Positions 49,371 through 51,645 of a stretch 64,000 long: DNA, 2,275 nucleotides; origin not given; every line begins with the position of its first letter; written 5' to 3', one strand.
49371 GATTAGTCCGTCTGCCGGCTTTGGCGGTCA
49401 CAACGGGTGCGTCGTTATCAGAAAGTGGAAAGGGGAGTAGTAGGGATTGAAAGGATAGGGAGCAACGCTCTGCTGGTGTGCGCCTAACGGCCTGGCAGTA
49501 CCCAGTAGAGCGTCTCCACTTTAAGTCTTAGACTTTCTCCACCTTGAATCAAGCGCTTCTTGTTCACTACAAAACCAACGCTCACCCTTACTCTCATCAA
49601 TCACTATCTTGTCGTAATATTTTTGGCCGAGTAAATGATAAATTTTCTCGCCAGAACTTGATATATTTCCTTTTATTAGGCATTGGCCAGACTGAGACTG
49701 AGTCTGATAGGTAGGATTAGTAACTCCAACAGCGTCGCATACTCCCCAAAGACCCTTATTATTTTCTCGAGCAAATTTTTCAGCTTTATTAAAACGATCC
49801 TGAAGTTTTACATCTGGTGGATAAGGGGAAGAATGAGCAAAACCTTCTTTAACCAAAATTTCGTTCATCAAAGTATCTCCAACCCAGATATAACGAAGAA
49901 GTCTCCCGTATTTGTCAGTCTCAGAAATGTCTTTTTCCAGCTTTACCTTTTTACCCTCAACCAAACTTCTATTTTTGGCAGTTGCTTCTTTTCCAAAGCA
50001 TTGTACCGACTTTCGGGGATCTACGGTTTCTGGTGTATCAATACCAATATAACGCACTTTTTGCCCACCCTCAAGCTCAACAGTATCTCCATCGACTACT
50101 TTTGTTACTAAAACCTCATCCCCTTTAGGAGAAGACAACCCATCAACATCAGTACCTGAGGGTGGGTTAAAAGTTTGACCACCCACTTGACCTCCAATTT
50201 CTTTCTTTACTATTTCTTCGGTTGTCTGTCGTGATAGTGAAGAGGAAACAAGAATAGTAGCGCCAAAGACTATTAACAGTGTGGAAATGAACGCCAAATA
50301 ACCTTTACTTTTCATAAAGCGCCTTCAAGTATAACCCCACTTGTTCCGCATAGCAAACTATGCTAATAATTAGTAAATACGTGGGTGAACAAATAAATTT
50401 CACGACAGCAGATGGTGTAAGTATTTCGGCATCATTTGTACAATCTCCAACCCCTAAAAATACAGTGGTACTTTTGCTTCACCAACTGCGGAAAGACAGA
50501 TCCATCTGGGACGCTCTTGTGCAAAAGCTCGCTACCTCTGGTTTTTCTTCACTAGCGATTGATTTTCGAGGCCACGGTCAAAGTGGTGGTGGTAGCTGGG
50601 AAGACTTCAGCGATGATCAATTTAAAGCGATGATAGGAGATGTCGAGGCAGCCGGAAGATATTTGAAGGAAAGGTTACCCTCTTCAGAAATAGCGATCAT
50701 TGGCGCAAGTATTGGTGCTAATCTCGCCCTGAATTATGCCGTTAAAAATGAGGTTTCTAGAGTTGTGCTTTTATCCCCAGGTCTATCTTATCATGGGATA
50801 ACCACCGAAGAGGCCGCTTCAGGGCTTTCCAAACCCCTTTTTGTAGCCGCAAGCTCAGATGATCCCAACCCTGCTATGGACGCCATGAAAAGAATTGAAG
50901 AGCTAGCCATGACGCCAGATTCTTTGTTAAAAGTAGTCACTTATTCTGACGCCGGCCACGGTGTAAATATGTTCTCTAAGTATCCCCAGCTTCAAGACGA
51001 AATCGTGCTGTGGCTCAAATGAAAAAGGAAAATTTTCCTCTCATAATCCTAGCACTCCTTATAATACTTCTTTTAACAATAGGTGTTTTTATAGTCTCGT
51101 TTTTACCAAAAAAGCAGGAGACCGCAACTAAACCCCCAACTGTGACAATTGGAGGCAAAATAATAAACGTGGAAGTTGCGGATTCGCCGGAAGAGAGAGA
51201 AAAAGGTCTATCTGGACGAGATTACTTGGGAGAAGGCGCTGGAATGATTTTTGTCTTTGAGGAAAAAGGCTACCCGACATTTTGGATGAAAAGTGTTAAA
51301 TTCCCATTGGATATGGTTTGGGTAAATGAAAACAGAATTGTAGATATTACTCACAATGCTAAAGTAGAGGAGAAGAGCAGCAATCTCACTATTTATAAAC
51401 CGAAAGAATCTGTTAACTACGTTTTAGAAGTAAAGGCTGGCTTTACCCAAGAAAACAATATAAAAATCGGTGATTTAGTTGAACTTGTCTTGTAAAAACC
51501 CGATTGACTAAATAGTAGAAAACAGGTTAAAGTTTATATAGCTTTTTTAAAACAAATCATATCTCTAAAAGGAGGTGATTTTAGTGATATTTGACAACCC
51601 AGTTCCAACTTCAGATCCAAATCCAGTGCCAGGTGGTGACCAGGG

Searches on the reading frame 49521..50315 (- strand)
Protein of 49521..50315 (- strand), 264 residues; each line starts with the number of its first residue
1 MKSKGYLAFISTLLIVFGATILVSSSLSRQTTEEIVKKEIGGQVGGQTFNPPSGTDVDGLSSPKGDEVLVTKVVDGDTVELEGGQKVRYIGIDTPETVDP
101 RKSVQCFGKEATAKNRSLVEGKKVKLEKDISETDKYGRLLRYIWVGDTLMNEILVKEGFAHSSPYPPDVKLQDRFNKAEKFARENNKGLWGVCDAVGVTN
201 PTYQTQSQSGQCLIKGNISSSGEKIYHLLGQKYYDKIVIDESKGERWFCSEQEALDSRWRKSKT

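Call 4: search_protein_families(library=pfam, proteins=[window:49521-50315:-])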
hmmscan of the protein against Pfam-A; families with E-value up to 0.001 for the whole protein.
window:49521-50315:- (264 aa): 1 family
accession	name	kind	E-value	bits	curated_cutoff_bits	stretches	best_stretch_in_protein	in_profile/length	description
PF00565.23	SNase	-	1.6e-24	86.8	21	1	86-190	1-105/107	Staphylococcal nuclease homologue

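Call 53: find_encoding_contigs(protein=window:49521-50315:-, flank=10000, max_places=6)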
Protein window:49521-50315:- (264 aa): 5 contigs read that carry it; 2 places shown.
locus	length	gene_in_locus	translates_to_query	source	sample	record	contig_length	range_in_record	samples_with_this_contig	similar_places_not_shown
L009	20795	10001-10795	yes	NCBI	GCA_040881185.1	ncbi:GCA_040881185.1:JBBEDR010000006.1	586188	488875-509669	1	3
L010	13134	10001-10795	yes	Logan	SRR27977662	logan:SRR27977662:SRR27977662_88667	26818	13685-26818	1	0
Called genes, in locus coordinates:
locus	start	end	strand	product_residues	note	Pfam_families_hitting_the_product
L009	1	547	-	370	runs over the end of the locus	PF09587:PGA_cap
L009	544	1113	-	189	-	PF01923:Cob_adeno_trans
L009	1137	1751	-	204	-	PF00657:Lipase_GDSL, PF04311:DUF459 (faint), PF13472:Lipase_GDSL_2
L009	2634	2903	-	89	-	-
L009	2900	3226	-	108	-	-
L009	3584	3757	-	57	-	-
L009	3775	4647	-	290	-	PF00144:Beta-lactamase (faint), PF13354:Beta-lactamase2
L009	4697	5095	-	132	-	PF01894:YjbQ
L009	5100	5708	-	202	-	-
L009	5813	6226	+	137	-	PF00072:Response_reg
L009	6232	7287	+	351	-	-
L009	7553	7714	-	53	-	-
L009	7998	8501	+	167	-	PF21088:MS_channel_1st, PF00924:MS_channel_2nd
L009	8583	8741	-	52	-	-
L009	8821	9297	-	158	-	PF02643:DUF192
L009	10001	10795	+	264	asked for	PF00565:SNase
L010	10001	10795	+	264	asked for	PF00565:SNase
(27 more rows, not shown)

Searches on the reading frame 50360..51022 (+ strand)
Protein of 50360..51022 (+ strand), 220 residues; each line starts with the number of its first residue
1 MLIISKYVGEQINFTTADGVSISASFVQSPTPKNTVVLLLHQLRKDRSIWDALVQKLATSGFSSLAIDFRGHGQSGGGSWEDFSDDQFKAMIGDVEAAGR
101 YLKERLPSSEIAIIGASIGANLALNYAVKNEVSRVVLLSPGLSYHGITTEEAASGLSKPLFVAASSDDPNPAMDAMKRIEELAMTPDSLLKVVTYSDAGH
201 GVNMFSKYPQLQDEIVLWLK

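Call 4: search_protein_families(library=pfam, proteins=[window:50360-51022:+])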
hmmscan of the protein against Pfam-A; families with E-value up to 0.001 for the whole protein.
window:50360-51022:+ (220 aa): 7 families
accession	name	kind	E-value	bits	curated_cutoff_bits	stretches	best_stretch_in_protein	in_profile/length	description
PF00561.26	Abhydrolase_1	-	2e-18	67.4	25.8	1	36-147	2-108/245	alpha/beta hydrolase fold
PF12146.15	Hydrolase_4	-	5.4e-17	62.3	27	1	33-158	3-131/239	Serine aminopeptidase, S33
PF01738.24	DLH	-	3.4e-11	43.6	21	1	25-202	4-188/217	Dienelactone hydrolase family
PF12697.13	Abhydrolase_6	-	4.4e-10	41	26.3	1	46-155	10-94/217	Alpha/beta hydrolase family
PF00326.27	Peptidase_S9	-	3e-07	30.6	22.6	0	54-128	7-83/213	Prolyl oligopeptidase family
PF07859.19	Abhydrolase_3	-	0.00027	21.2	25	1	87-151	44-119/210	alpha/beta hydrolase fold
PF20434.5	BD-FAE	-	0.00045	20.2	26.8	1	49-133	35-113/215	BD-FAE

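Call 75: search_protein_families(library=ncbifam, proteins=[window:50360-51022:+], max_evalue=0.00001)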
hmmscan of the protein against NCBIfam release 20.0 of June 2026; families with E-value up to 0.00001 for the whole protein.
window:50360-51022:+ (220 aa): 9 families
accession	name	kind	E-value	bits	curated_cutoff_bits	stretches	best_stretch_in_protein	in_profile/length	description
TIGR03695.1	menH_SHCHC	equivalog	4.9e-10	39.3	208.55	1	34-139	2-103/252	2-succinyl-6-hydroxy-2,4-cyclohexadiene-1-carboxylate synthase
TIGR03101.1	hydr2_PEP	hypoth_equivalog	1.4e-09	37.9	202.75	1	42-143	37-135/266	hydrolase 2, exosortase A system-associated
NF051488.1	bifunc_PcaDC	exception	1.3e-07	31.1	390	1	30-138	9-109/375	bifunctional 3-oxoadipate enol-lactonase/4-carboxymuconolactone decarboxylase PcaDC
NF008340.0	PRK11126.1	equivalog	1.6e-07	30.8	261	1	29-135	9-104/255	2-succinyl-6-hydroxy-2,4-cyclohexadiene-1-carboxylate synthase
NF011457.0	PRK14875.1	equivalog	1.6e-07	30.7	307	1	25-140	123-231/372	acetoin dehydrogenase dihydrolipoyllysine-residue acetyltransferase subunit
NF051487.1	bifunc_PcaCD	exception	3e-07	29.9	430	1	30-130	169-259/413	bifunctional 4-carboxymuconolactone decarboxylase/3-oxoadipate enol-lactonase PcaCD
TIGR02427.1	protocat_pcaD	equivalog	6.7e-07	28.9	255.85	1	31-138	10-110/251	3-oxoadipate enol-lactonase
NF004514.1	PRK05855.1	equivalog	2.7e-06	26.2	455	1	14-96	4-81/578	SDR family oxidoreductase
NF058544.1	IVPilMotSglTMyx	equivalog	6.6e-06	26.1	300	1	51-219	53-204/210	type IV pili motility protein SglT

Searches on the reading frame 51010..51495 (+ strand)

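Call 4: search_protein_families(library=pfam, proteins=[window:51010-51495:+])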
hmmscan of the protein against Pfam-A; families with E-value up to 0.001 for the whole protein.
window:51010-51495:+ (161 aa): 1 family
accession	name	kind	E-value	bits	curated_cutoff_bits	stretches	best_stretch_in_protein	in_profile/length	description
PF02643.20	DUF192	-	8.8e-30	103.1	27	1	52-158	1-95/96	Uncharacterized ACR, COG1430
